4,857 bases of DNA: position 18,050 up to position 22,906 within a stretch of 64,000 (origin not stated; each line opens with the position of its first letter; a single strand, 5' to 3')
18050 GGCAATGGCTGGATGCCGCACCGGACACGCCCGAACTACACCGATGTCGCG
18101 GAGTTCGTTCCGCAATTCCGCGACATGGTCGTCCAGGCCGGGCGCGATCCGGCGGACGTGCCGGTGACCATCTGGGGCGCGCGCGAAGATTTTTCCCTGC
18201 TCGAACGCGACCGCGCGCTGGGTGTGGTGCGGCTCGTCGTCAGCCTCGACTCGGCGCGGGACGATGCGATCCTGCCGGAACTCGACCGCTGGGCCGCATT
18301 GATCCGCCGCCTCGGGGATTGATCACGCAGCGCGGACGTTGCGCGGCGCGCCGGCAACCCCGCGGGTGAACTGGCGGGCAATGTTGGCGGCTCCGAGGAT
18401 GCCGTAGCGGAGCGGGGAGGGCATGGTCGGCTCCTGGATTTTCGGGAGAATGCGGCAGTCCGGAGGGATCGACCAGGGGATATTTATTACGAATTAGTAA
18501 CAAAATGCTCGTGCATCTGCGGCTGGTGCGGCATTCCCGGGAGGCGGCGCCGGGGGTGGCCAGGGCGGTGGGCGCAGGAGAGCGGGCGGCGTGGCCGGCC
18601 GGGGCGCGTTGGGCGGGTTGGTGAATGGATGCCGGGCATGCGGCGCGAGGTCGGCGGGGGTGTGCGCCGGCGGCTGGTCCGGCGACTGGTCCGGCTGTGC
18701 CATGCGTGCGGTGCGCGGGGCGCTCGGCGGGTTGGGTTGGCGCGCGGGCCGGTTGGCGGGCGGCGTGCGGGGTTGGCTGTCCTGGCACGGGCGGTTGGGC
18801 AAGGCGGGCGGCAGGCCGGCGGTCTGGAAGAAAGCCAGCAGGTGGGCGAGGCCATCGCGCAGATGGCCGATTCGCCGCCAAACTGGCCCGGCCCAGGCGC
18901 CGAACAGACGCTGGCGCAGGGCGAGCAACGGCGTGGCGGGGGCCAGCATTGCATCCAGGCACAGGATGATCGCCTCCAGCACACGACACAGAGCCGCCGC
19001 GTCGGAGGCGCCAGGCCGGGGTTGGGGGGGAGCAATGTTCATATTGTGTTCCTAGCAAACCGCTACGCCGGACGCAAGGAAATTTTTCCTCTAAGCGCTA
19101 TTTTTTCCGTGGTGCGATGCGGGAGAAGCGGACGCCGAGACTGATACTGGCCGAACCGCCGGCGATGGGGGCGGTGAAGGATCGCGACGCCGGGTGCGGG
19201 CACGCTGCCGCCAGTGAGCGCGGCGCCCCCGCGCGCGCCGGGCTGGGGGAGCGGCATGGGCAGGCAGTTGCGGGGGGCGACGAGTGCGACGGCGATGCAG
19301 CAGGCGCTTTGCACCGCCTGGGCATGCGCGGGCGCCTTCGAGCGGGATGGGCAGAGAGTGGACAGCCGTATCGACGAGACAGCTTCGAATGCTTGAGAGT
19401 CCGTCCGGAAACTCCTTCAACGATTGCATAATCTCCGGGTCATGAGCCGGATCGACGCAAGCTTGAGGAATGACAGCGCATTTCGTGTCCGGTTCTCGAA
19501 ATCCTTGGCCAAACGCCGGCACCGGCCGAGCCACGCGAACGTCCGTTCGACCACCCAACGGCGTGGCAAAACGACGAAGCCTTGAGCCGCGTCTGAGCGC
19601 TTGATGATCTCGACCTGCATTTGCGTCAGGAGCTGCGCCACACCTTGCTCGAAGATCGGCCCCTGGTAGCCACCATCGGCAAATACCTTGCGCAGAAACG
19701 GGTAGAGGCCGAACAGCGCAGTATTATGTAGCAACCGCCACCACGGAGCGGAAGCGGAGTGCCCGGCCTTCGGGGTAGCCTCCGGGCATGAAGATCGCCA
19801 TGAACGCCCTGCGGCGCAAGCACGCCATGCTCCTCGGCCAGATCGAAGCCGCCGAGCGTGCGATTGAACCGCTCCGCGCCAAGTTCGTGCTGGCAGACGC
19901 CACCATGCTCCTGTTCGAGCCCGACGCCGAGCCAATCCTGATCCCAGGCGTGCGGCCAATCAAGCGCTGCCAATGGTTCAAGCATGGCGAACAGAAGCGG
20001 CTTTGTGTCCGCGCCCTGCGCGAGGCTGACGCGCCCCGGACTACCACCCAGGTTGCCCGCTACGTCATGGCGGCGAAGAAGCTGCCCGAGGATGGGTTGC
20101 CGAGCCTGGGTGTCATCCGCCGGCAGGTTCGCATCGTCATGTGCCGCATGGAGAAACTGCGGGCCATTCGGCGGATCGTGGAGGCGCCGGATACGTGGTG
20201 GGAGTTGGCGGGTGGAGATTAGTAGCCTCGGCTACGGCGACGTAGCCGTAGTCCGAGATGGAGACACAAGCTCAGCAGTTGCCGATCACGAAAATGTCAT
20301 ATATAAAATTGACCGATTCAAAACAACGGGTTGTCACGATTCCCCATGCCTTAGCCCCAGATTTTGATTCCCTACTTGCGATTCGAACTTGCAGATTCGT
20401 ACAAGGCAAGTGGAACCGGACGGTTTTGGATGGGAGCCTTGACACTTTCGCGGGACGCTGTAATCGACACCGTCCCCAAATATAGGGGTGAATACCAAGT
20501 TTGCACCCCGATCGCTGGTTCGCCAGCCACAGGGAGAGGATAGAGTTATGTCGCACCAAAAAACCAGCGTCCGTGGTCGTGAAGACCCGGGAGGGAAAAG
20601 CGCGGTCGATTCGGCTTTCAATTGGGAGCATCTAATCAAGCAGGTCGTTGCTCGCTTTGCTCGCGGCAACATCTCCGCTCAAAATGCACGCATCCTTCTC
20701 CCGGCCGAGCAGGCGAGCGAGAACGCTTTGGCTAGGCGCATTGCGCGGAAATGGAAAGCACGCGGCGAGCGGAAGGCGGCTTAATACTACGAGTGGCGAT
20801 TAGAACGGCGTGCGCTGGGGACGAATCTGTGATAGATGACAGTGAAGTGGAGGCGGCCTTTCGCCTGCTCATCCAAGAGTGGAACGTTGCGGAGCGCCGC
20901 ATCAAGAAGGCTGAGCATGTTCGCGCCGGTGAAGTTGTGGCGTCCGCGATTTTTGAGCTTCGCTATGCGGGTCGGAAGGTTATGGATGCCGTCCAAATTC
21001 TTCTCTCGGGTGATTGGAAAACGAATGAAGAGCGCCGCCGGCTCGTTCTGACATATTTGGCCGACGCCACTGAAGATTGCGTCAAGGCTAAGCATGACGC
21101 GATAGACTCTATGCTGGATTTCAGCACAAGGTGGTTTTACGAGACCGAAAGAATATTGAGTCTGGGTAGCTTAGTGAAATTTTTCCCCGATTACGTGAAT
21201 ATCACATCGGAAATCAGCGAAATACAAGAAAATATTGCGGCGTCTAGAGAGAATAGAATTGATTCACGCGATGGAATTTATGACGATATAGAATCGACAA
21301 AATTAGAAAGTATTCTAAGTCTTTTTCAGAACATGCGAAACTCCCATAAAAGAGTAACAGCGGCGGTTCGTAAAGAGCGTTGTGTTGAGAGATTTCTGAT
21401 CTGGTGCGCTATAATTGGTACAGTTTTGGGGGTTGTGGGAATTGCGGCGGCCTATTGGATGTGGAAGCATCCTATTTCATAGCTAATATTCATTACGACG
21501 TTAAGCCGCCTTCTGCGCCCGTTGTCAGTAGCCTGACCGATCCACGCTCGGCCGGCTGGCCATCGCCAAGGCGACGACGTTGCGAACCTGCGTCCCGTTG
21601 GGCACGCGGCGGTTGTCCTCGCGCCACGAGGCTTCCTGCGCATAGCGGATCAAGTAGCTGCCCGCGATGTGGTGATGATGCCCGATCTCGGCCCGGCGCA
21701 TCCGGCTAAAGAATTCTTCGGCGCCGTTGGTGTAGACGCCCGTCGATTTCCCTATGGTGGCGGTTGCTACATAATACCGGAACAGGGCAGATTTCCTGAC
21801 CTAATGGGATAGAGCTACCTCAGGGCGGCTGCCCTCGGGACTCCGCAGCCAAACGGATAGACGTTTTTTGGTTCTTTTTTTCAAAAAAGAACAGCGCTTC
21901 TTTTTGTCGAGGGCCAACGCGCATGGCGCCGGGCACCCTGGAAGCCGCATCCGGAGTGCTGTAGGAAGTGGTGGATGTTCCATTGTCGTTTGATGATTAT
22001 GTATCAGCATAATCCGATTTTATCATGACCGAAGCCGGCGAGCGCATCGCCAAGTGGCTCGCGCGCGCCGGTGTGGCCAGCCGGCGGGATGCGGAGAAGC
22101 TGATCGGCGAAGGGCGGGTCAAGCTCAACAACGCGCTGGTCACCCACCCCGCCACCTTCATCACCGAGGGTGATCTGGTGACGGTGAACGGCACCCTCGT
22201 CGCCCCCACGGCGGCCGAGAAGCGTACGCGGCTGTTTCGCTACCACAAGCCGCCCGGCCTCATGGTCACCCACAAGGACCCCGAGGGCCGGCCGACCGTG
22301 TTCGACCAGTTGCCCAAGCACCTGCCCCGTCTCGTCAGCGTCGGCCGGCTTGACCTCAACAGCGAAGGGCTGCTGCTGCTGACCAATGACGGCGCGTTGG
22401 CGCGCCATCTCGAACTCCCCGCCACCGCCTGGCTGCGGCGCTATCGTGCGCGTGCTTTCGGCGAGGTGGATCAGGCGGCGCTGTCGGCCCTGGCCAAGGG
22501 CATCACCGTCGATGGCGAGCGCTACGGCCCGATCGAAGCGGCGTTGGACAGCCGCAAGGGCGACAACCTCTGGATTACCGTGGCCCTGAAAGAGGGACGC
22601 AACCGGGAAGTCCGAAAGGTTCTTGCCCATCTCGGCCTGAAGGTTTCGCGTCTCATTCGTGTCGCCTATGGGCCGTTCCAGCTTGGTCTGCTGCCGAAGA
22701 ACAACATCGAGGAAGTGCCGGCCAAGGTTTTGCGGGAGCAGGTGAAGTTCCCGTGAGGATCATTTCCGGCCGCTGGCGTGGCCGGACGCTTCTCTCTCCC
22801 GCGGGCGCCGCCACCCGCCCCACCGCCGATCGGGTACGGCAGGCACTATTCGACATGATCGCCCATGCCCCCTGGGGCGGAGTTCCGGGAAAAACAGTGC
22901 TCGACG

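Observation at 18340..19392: A 1.05-kb direct repeat pair (R1/R2) brackets ~38 kb of essential genes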

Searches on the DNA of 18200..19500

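Call 44: search_rna_families(source=window, start=18200, end=19500, threshold=evalue, max_evalue=1)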
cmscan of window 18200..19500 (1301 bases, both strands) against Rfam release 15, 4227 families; matches with E-value up to 1: 1.
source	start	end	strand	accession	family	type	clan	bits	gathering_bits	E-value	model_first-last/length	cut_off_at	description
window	18850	18868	+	RF01388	isrD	Gene; sRNA;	-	20.5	37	0.3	27-45/51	no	isrD Hfq binding RNA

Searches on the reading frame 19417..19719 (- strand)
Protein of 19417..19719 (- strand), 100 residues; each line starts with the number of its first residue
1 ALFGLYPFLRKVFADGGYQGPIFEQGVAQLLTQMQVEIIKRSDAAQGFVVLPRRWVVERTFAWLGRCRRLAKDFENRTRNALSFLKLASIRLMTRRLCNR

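Call 45: find_related_loci(query=window:19417-19719:-, collection=genome_contigs, flank=2500)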
Query window:19417-19719:- (100 aa) in genome_contigs; peptide patterns used: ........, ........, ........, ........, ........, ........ (x = any residue, [..] = any of these).
599 stretches matched a pattern (row limit reached: there are more); 559 encode a relative of the query (tblastn E <= 1e-3); the best 80 are kept; 80 distinct loci.
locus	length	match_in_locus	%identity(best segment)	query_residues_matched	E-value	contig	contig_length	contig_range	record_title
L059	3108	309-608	82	1-100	6e-55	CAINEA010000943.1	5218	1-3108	MAG: uncultured Acetobacteraceae bacterium isolate KR_bin-3349 genome assembly, contig: bin-3349:0943/1081, whole genome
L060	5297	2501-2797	72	2-100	3e-49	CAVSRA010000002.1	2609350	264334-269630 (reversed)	MAG: uncultured Alphaproteobacteria bacterium isolate MFD04463.bin.2.25 genome assembly, contig: contig_13252, whole gen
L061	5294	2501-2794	77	2-99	5e-49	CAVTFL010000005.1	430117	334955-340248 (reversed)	MAG: uncultured Alphaproteobacteria bacterium isolate MFD00964.bin.2.214 genome assembly, contig: contig_108995, whole g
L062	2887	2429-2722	73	1-98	4e-49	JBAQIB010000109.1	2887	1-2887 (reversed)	MAG: Terriglobales bacterium isolate MFD04995_ilm_asm_bin11 k127_111689, whole genome shotgun sequence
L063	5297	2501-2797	73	1-99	1e-48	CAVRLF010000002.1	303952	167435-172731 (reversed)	MAG: uncultured Alphaproteobacteria bacterium isolate MFD01476.bin.1.149 genome assembly, contig: contig_1457, whole gen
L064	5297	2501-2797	73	1-99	2e-48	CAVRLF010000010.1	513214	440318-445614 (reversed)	MAG: uncultured Alphaproteobacteria bacterium isolate MFD01476.bin.1.149 genome assembly, contig: contig_5209, whole gen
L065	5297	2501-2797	73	1-99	2e-48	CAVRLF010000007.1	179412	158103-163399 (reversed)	MAG: uncultured Alphaproteobacteria bacterium isolate MFD01476.bin.1.149 genome assembly, contig: contig_4186, whole gen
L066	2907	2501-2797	72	1-99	1e-48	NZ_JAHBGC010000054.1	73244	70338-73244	Ancylobacter dichloromethanicus strain VKM B-2484 GCM70017643_54, whole genome shotgun sequence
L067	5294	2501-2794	71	2-99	2e-48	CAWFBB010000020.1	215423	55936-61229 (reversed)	MAG: uncultured Alphaproteobacteria bacterium isolate MFD00964.bin.2.183 genome assembly, contig: contig_42960, whole ge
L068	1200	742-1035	71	2-99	2e-50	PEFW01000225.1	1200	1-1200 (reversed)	MAG: Beijerinckiaceae bacterium isolate USCa_MF mg12low_mg3mid.007_225, whole genome shotgun sequence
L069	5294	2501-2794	72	1-98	3e-48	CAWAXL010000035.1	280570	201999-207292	MAG: uncultured Alphaproteobacteria bacterium isolate MFD05942.bin.2.336 genome assembly, contig: contig_67804, whole ge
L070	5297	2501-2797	73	2-100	8e-48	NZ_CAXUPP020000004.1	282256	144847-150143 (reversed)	Pararhizobium sp. LjRoot238 LJR238c4, whole genome shotgun sequence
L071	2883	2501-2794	72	2-99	5e-48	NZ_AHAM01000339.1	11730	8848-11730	Mesorhizobium alhagi CCNWXJ12-2 contig361, whole genome shotgun sequence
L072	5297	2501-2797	73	2-100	8e-48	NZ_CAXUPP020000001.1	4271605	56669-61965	Pararhizobium sp. LjRoot238 LJR238c1, whole genome shotgun sequence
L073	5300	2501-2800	72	1-100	5e-48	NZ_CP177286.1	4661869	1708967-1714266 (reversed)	Hoeflea sp. Naph1 chromosome, complete genome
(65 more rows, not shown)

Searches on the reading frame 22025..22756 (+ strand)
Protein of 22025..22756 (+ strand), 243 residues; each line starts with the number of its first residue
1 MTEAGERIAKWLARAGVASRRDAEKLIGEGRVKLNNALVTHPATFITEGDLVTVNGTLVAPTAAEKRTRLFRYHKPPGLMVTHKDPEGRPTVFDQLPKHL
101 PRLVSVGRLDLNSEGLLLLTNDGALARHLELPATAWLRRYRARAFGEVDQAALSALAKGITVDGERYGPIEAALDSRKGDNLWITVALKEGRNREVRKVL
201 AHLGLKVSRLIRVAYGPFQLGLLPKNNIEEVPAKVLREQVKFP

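Call 35: search_protein_families(library=ncbifam, proteins=[window:22025-22756:+], max_evalue=1e-10)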
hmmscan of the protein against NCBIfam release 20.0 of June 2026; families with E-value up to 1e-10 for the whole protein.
window:22025-22756:+ (243 aa): 5 families
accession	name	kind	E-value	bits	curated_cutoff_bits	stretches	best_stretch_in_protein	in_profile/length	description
NF007976.1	PRK10700.1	equivalog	1.1e-49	169.1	290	1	5-231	2-232/291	23S rRNA pseudouridine(2605) synthase RluB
TIGR00093.1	TIGR00093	subfamily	3.1e-39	134.3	109.3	1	74-226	1-154/161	pseudouridine synthase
NF007784.0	PRK10475.1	equivalog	2.1e-22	79.4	318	1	2-224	3-217/290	23S rRNA pseudouridine(2604) synthase RluF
NF008487.1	PRK11394.1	equivalog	3.8e-19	69.1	284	1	65-225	25-198/206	23S rRNA pseudouridine(2457) synthase RluE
NF008097.0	PRK10839.1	equivalog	1e-15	58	275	1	7-218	2-208/232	16S rRNA pseudouridine(516) synthase RsuA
